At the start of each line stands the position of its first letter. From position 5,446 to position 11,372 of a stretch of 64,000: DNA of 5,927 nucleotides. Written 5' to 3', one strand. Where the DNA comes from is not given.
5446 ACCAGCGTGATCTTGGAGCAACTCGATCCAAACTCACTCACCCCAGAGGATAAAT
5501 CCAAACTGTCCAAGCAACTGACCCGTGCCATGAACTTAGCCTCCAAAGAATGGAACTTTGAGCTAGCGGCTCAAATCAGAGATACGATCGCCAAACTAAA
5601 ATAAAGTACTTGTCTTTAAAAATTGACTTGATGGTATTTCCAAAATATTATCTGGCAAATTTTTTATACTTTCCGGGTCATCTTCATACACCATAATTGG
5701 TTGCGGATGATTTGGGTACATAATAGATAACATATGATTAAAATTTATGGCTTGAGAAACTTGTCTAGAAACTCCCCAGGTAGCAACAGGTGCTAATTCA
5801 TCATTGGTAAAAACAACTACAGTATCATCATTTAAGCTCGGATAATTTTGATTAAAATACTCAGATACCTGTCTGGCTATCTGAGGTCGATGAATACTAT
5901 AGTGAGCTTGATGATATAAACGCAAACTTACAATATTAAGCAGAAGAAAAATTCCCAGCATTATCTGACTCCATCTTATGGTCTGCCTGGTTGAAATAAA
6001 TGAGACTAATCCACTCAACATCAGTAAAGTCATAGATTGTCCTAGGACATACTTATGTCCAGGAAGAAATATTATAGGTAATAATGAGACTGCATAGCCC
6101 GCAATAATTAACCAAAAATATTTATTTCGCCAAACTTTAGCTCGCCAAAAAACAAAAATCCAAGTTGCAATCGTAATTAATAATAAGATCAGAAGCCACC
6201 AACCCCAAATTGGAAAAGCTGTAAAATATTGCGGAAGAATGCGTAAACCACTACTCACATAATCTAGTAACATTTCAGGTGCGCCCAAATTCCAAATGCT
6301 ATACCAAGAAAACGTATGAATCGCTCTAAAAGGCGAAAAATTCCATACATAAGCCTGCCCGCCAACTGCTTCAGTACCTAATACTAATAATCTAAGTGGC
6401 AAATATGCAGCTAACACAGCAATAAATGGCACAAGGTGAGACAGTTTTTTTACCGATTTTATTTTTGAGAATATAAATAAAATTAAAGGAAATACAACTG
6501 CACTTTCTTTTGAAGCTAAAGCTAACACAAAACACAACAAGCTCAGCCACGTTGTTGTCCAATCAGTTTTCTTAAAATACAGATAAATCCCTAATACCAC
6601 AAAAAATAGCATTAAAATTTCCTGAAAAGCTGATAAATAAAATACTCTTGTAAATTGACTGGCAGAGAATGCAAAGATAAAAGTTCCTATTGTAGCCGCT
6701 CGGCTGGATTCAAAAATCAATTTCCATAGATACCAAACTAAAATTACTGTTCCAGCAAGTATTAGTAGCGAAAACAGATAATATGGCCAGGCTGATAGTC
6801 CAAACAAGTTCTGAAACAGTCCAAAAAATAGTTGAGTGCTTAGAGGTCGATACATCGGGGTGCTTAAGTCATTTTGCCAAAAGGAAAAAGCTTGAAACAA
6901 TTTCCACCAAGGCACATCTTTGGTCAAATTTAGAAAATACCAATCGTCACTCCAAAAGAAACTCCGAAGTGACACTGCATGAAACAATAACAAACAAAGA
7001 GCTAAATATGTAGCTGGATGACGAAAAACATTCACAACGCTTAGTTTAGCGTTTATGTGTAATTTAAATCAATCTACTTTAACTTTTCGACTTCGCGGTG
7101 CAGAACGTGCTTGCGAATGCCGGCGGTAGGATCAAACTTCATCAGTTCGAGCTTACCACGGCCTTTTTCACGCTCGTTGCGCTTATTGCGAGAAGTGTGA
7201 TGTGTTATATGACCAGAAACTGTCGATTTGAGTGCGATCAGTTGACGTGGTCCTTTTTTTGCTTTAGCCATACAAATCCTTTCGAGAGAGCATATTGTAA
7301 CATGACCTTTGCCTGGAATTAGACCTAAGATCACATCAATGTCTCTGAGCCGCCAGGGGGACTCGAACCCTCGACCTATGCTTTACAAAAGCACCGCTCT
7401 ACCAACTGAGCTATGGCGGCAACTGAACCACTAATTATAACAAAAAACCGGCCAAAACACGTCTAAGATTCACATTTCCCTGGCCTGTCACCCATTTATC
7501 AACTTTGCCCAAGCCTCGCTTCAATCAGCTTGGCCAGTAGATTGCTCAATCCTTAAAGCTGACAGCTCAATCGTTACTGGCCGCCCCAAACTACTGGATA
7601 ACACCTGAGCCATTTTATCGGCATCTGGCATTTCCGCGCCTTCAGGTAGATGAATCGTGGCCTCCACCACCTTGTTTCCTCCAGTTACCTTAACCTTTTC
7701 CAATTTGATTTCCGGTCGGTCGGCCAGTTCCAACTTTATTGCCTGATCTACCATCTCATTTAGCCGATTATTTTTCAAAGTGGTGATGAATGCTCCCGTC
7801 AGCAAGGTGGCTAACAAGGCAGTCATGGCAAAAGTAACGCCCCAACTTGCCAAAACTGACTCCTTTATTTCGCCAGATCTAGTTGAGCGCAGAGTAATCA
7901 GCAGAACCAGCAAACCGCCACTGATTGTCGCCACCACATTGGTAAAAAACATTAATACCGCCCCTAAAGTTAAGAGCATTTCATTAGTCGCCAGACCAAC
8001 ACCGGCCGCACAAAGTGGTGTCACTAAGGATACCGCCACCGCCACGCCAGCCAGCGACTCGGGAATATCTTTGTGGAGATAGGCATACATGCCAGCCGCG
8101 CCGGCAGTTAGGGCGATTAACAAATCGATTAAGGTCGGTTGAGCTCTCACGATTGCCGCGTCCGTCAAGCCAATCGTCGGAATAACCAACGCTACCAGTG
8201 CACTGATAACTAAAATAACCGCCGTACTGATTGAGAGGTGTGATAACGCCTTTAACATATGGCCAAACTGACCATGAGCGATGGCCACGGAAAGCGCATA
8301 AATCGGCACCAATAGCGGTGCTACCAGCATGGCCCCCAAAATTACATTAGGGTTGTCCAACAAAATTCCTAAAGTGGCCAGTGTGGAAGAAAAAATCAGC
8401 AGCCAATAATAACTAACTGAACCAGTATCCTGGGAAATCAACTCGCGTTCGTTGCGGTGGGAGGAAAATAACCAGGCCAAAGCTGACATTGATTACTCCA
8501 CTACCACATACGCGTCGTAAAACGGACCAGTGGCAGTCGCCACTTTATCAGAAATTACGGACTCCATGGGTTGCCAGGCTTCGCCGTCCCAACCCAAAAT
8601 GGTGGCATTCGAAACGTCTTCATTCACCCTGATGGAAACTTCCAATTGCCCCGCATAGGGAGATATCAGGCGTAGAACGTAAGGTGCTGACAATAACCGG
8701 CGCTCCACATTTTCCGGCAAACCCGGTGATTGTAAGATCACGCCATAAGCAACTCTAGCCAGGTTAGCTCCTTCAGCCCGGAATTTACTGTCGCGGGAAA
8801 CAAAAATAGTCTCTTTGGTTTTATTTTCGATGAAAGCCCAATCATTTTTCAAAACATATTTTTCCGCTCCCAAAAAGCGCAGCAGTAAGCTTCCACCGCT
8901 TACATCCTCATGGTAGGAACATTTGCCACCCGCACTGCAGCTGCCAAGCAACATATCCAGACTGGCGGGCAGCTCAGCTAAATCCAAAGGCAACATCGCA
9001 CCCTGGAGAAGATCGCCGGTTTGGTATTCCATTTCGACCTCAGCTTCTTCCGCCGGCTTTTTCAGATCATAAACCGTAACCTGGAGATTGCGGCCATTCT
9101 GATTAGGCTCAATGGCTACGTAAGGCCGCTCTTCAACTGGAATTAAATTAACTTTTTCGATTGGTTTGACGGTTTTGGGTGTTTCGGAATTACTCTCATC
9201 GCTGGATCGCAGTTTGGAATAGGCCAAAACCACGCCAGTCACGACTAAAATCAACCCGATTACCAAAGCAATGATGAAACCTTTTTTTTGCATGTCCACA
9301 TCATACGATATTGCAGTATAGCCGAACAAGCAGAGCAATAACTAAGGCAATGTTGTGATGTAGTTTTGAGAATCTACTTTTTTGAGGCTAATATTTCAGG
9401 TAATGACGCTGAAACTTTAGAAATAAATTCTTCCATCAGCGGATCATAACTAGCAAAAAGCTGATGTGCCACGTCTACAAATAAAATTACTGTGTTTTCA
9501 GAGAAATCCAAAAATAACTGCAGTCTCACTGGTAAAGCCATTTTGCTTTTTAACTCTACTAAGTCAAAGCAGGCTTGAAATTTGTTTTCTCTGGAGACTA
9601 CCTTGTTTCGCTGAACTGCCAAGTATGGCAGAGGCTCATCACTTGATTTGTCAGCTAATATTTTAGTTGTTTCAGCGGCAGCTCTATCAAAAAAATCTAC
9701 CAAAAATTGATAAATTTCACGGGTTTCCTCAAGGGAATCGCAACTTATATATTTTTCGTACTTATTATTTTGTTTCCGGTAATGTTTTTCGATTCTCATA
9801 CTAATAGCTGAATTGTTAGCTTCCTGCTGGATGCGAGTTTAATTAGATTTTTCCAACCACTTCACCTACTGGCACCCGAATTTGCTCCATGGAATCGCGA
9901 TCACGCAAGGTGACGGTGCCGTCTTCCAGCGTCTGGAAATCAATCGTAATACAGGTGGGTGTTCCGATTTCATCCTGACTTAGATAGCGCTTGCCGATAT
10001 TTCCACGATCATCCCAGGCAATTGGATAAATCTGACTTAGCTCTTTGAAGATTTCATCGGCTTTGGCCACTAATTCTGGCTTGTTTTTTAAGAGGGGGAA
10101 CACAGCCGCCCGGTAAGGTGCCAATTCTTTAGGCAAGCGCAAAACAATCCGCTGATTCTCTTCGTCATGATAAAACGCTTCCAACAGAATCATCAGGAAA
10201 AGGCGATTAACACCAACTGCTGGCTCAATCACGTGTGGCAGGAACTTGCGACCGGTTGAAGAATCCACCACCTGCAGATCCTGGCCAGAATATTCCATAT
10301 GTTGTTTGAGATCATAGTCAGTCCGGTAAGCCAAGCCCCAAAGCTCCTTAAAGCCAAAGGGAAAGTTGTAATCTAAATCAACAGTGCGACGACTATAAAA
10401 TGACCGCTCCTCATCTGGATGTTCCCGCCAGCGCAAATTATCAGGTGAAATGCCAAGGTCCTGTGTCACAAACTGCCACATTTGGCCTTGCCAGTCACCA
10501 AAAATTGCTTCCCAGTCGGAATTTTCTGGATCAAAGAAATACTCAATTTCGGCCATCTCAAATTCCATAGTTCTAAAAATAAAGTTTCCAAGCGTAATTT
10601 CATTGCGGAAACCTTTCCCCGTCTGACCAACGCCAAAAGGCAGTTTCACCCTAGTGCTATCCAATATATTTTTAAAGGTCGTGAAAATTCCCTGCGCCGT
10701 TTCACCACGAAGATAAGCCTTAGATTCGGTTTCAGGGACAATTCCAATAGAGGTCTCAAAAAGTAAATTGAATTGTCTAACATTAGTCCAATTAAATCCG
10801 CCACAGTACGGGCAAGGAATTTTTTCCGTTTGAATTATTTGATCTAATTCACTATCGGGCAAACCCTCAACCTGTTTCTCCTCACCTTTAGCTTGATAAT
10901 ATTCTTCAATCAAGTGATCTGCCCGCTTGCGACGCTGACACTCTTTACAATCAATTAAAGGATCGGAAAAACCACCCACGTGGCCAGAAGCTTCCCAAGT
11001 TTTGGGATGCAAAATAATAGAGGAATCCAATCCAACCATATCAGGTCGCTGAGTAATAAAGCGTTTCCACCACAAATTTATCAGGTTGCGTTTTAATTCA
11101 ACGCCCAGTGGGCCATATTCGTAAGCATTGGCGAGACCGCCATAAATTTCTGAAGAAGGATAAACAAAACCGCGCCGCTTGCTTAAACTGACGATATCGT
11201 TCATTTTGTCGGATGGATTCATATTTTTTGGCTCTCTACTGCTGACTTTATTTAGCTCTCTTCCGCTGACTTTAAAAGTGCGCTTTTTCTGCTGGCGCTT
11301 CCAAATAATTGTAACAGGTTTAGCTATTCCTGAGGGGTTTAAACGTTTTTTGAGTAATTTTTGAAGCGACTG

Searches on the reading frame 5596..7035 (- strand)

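Call 10: search_protein_families(library=pfam, proteins=[window:5596-7035:-], max_evalue=0.001)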
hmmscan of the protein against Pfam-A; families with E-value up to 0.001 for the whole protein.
window:5596-7035:- (479 aa): 1 family
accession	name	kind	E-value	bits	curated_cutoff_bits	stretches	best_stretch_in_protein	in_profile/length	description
PF13231.12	PMT_2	-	7e-06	26.8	26.1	1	64-210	3-150/160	Dolichyl-phosphate-mannose-protein mannosyltransferase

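Call 82: search_protein_families(library=ncbifam, proteins=[window:5596-7035:-], max_evalue=0.0001)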
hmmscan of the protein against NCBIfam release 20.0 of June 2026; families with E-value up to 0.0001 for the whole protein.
window:5596-7035:- (479 aa): 0 families

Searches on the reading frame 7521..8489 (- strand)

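Call 10: search_protein_families(library=pfam, proteins=[window:7521-8489:-], max_evalue=0.001)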
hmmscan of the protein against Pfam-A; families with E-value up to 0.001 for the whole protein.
window:7521-8489:- (322 aa): 1 family
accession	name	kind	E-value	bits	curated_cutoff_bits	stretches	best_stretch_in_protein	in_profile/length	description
PF04087.19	DUF389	-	1.6e-29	103.1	23.9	1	54-187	1-134/137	Domain of unknown function (DUF389)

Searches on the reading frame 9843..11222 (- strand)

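Call 10: search_protein_families(library=pfam, proteins=[window:9843-11222:-], max_evalue=0.001)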
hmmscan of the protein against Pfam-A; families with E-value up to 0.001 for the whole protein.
window:9843-11222:- (459 aa): 2 families
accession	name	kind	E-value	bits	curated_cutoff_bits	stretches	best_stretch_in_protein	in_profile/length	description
PF03129.25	HGTP_anticodon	-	6.5e-18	65.1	21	1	372-459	2-91/94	Anticodon binding domain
PF00587.30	tRNA-synt_2b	-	1.7e-05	25.4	29.3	1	166-346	8-176/179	tRNA synthetase class II core domain (G, H, P, S and T)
